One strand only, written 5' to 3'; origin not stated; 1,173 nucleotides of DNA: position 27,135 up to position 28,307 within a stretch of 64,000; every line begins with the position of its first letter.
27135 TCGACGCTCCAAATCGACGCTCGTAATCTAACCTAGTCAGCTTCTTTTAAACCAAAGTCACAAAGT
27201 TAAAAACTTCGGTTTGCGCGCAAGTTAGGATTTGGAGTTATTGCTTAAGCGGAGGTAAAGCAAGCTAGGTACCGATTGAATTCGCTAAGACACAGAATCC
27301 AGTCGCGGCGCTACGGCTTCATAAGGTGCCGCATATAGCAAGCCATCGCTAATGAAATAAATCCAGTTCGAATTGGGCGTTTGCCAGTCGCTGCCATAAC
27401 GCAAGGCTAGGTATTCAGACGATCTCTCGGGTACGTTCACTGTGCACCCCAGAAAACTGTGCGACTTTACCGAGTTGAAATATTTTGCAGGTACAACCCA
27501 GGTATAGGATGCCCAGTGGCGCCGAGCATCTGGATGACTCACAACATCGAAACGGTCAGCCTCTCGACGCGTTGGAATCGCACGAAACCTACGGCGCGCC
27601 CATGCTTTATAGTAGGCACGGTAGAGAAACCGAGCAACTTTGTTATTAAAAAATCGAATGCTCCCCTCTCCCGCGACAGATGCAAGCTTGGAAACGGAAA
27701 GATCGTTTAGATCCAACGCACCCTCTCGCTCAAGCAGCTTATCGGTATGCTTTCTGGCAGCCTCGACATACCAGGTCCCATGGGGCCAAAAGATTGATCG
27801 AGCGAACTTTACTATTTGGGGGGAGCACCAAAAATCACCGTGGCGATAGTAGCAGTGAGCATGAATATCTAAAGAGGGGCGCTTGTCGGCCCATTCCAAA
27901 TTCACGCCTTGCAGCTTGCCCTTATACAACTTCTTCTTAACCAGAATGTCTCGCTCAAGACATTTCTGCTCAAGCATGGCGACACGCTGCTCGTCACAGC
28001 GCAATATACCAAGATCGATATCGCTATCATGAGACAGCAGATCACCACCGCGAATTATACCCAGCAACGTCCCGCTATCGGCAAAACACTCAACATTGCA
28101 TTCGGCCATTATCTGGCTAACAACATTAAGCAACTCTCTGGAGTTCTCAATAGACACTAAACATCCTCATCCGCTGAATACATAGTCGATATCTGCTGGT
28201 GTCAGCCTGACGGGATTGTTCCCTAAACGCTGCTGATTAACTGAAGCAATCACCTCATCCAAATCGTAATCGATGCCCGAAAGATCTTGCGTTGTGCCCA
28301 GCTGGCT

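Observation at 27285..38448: Eight-gene teichoic-acid-like phosphonate / polyol-phosphate / acyl-carrier module embedded in the LPS inner-core locus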

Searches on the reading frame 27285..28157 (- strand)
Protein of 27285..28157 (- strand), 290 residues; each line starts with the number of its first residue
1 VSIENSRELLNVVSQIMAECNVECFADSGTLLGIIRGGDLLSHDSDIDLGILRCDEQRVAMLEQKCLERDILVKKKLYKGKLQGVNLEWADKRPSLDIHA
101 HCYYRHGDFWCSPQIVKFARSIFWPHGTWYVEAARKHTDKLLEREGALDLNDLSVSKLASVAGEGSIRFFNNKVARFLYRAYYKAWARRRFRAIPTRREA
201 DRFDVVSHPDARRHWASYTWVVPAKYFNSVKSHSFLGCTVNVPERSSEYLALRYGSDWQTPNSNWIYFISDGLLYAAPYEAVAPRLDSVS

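Call 3: search_protein_families(library=pfam, proteins=[window:27285-28157:-], max_evalue=0.01)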
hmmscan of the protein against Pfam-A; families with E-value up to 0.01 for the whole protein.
window:27285-28157:- (290 aa): 1 family
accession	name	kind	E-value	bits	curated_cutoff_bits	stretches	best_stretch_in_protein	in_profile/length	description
PF04991.19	LicD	-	5e-08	33.7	22.6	1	21-73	5-57/227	LicD family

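Call 4: search_protein_families(library=ncbifam, proteins=[window:27285-28157:-], max_evalue=0.01)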
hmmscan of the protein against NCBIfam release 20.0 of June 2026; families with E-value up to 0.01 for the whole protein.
window:27285-28157:- (290 aa): 1 family
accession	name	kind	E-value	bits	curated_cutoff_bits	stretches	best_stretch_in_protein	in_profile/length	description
NF045866.1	GGPL_Ptran_Mf1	equivalog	3e-11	43.9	225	2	7-51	6-50/240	diacylglycerol cholinephosphotransferase Mf1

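Call 24: search_solved_structures(query=window:27285-28157:-, max_evalue=1, show_alignments=2)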
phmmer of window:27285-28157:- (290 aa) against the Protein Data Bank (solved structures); distinct sequences matched with E-value up to 1: 2.
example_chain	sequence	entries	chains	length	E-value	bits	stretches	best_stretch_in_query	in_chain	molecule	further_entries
6kaj_A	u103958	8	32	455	0.021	17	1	7-55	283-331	Fukutin-related protein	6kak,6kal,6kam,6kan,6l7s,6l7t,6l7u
7qg8_6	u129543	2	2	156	0.7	11.9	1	77-162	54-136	30S ribosomal protein S7 | Ribosomal protein S7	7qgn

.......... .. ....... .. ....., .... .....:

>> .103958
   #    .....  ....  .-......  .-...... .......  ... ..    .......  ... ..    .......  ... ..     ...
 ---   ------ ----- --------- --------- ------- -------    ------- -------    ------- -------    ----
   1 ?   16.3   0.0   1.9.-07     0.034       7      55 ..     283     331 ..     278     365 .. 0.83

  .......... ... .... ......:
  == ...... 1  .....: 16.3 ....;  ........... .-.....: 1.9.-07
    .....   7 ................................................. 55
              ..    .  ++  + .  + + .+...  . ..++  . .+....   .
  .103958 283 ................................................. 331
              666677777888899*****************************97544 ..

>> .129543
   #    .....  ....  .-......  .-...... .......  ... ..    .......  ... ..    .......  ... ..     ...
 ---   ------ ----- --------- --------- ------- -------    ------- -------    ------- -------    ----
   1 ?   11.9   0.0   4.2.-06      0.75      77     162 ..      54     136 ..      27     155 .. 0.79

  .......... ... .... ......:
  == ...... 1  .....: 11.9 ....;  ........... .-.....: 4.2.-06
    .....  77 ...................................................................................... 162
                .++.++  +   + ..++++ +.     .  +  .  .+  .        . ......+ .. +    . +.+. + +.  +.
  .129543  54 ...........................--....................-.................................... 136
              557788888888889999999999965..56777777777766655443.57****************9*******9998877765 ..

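Call 45: find_related_loci(query=window:27285-28157:-, collection=metagenome_contigs, flank=10000)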
Query window:27285-28157:- (290 aa) in metagenome_contigs; peptide patterns used: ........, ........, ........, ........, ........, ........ (x = any residue, [..] = any of these).
23 stretches matched a pattern, but none encodes a relative of the query by tblastn (E <= 1e-3).

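Call 65: search_protein_representatives(protein=window:27285-28157:-)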
Query: 290 residues. Proteins with E-value up to 0.001 (for the whole library): 2556; up to 1e-10: 243; up to 1e-30: 3. The best 150 are listed.
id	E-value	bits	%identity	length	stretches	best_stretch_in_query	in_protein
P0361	2.3e-199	676.7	100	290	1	1-290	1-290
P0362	8.0e-72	258.0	44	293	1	5-288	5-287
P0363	8.1e-33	130.0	35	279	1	3-287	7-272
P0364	1.9e-26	109.1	34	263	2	197-285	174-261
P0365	1.4e-25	106.2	36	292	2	10-118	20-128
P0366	1.6e-23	99.5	34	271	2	7-126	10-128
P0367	1.8e-23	99.3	32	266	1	10-276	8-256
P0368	2.7e-22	95.4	37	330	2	212-286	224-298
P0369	1.8e-21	92.7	39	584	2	20-118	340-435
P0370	4.6e-21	91.4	33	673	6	8-59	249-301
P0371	1.1e-20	90.1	35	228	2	6-115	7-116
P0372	2.8e-20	88.8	36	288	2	199-277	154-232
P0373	8.6e-20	87.2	36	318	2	17-117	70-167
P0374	1.4e-19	86.5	32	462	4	206-266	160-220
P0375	5.1e-19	84.7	36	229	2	7-118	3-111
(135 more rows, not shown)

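Call 67: find_related_loci(query=A4, collection=metagenome_contigs, flank=10000)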
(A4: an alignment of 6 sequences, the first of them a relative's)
Query A4 (290 aa) in metagenome_contigs; peptide patterns used: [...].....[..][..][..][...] (x = any residue, [..] = any of these).
600 stretches matched a pattern (row limit reached: there are more); 212 encode a relative of the query (tblastn E <= 1e-3); the best 80 are kept; 80 distinct loci.
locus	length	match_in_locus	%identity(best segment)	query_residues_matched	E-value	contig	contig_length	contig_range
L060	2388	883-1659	27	7-285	2e-25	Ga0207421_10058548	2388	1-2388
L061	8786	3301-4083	24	7-286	5e-23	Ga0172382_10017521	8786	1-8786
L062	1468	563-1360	29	1-284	2e-22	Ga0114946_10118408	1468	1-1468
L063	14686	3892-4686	26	7-280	3e-21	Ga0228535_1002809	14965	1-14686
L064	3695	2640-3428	26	6-272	2e-17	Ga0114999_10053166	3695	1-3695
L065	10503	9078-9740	25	9-274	2e-16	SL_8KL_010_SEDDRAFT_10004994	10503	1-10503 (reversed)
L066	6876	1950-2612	22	1-272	1e-15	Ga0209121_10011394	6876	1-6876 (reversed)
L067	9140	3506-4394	25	2-279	3e-14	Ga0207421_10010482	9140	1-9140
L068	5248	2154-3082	25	2-280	3e-13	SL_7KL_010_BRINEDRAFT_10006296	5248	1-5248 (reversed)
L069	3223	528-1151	24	13-274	6e-13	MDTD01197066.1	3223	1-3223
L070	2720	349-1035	24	1-272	6e-13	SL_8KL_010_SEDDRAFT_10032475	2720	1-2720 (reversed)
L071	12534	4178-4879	24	8-268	3e-12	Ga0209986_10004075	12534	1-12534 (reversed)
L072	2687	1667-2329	21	8-271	3e-12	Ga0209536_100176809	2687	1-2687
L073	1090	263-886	25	6-272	5e-12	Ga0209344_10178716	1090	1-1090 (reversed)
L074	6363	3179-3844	23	13-264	1e-11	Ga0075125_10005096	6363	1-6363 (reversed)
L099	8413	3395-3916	45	9-272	1e-7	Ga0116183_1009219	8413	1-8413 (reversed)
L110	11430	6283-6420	37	223-268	2e-7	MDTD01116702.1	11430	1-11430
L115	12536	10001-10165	35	9-63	3e-7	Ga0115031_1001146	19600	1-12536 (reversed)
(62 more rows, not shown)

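Call 87: search_protein_families(library=pfam, proteins=[L063:1284-3782:+, L063:3904-4710:+, L063:4838-5686:+, L063:6086-7297:+, L063:7312-8022:+, L063:12404-14098:+, L115:382-1695:+, L115:1732-3414:+, L115:3411-4946:+, L115:9050-10633:+], max_evalue=0.00001)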
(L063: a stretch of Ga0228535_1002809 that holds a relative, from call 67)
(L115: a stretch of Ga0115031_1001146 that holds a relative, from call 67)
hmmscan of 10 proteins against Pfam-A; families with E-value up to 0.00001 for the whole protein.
L063:1284-3782:+ (832 aa): 3 families
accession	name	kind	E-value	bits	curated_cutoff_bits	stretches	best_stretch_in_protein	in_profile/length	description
PF04464.20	Glyphos_transf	-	5.7e-63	213.5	22.1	1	45-371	11-324/367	CDP-Glycerol:Poly(glycerophosphate) glycerophosphotransferase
PF00534.26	Glycos_transf_1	-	8.5e-30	104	26.4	1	664-807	11-159/172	Glycosyl transferases group 1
PF13692.12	Glyco_trans_1_4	-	1.1e-22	81.3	27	1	670-803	3-139/142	Glycosyl transferases group 1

L063:3904-4710:+ (268 aa): 1 family
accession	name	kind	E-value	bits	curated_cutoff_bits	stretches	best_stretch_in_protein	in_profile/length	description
PF04991.19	LicD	-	4.8e-14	53.4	22.6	1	15-63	3-51/227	LicD family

L063:4838-5686:+ (282 aa): 1 family
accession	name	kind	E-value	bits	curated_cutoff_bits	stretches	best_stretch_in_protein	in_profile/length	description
PF04991.19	LicD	-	3.3e-47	161.9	22.6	1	30-249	1-227/227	LicD family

L063:6086-7297:+ (403 aa): 1 family
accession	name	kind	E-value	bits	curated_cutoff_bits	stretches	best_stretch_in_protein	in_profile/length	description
PF04464.20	Glyphos_transf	-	7.6e-11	42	22.1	1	183-313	150-290/367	CDP-Glycerol:Poly(glycerophosphate) glycerophosphotransferase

L063:7312-8022:+ (236 aa): 2 families
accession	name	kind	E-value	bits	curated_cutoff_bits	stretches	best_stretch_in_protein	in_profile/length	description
PF00483.29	NTP_transferase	-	5.8e-09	36.3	21.2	1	3-114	2-115/245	Nucleotidyl transferase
PF12804.13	NTP_transf_3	-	1.9e-07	31.8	27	1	3-121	1-108/160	MobA-like NTP transferase domain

L063:12404-14098:+ (564 aa): 1 family
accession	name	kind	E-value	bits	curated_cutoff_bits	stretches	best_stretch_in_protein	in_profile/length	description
PF22483.2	Mu-transpos_C_2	-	5.8e-14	52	27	1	359-421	1-62/73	Mu transposase, C-terminal domain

L115:382-1695:+ (437 aa): 0 families

L115:1732-3414:+ (560 aa): 0 families

L115:3411-4946:+ (511 aa): 1 family
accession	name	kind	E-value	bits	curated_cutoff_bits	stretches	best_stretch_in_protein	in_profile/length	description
PF04991.19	LicD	-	1.3e-07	32.4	22.6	0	174-205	4-35/227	LicD family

L115:9050-10633:+ (527 aa): 0 families

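Call 89: search_protein_families(library=pfam, proteins=[L061:2012-3160:+, L061:4186-4914:+, L099:120-974:+, L099:1020-2039:+, L099:2070-3266:+, L099:3263-3958:+, L110:505-1746:+, L110:1763-2851:+, L110:6460-7449:+, L110:7476-8450:+], max_evalue=0.00001)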
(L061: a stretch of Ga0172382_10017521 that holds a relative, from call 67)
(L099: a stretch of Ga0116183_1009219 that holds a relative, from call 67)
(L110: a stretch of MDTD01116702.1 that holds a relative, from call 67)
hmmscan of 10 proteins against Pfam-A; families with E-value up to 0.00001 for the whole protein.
L061:2012-3160:+ (382 aa): 0 families

L061:4186-4914:+ (242 aa): 3 families
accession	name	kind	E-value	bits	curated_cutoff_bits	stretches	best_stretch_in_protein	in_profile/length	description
PF12804.13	NTP_transf_3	-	4.7e-09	37.1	27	1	3-126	1-113/160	MobA-like NTP transferase domain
PF00483.29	NTP_transferase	-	3.8e-08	33.7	21.2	1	3-70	2-70/245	Nucleotidyl transferase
PF20202.4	DUF6564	-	1.5e-06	28.5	25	1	29-136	12-123/230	Domain of unknown function (DUF6564)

L099:120-974:+ (284 aa): 0 families

L099:1020-2039:+ (339 aa): 1 family
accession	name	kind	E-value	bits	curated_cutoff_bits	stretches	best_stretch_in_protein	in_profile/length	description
PF00535.33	Glycos_transf_2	-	2.8e-16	60.3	23.3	1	11-141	1-129/168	Glycosyl transferase family 2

L099:2070-3266:+ (398 aa): 6 families
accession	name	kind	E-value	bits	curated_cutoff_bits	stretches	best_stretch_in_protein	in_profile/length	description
PF00534.26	Glycos_transf_1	-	3e-29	102.2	26.4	1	170-285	8-124/172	Glycosyl transferases group 1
PF13692.12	Glyco_trans_1_4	-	9.3e-25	88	27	1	178-286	2-109/142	Glycosyl transferases group 1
PF13439.12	Glyco_transf_4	-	6.7e-15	56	28.5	1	15-164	3-169/170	Glycosyltransferase Family 4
PF13579.12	Glyco_trans_4_4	-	4.8e-14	53.4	29.7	1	63-160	64-158/158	Glycosyl transferase 4-like domain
PF20706.3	GT4-conflict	-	1.3e-12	47.9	26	1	134-284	157-312/385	Family 4 Glycosyltransferase in conflict systems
PF13524.12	Glyco_trans_1_2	-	8.2e-07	29.5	25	0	331-371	104-143/144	Glycosyl transferase-like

L099:3263-3958:+ (231 aa): 0 families

L110:505-1746:+ (413 aa): 1 family
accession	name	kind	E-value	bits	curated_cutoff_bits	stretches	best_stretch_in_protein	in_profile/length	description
PF04055.27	Radical_SAM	-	1.8e-10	41.6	29.5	1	151-265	1-120/166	Radical SAM superfamily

L110:1763-2851:+ (362 aa): 2 families
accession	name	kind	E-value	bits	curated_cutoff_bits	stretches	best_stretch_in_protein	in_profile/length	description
PF00535.33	Glycos_transf_2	-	4.4e-26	92.2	23.3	1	8-159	1-144/168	Glycosyl transferase family 2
PF10111.15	Glyco_tranf_2_2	-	1.3e-13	51.5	27.3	1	8-101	1-98/276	Glycosyltransferase like family 2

L110:6460-7449:+ (329 aa): 1 family
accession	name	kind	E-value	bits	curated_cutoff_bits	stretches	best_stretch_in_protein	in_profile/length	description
PF00266.25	Aminotran_5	-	1.9e-10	40.7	21.5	1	61-275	59-299/371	Aminotransferase class-V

L110:7476-8450:+ (324 aa): 8 families
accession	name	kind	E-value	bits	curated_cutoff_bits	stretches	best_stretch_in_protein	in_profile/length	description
PF01370.27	Epimerase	-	3.5e-52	177.7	20.9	1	3-253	1-240/240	NAD dependent epimerase/dehydratase family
PF16363.11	GDP_Man_Dehyd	-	7.8e-45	154.2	27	1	4-308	1-324/332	GDP-mannose 4,6 dehydratase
PF04321.23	RmlD_sub_bind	-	3.3e-20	72.8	27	1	1-253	1-213/287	RmlD substrate binding domain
PF01073.25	3Beta_HSD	-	3.6e-19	69.3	22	1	4-252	1-248/280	3-beta hydroxysteroid dehydrogenase/isomerase family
PF02719.21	Polysacc_synt_2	-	1.5e-11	44.4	20.2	1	3-173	1-173/293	Polysaccharide biosynthesis protein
PF13460.12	NAD_binding_10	-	2.3e-08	34.6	27.2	1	7-154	1-133/184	NAD(P)H-binding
PF07993.18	NAD_binding_4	-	2.3e-08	33.9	20.1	1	64-218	86-250/258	Male sterility protein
PF05368.20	NmrA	-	1.4e-06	28.6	27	1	2-164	4-147/298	NmrA-like family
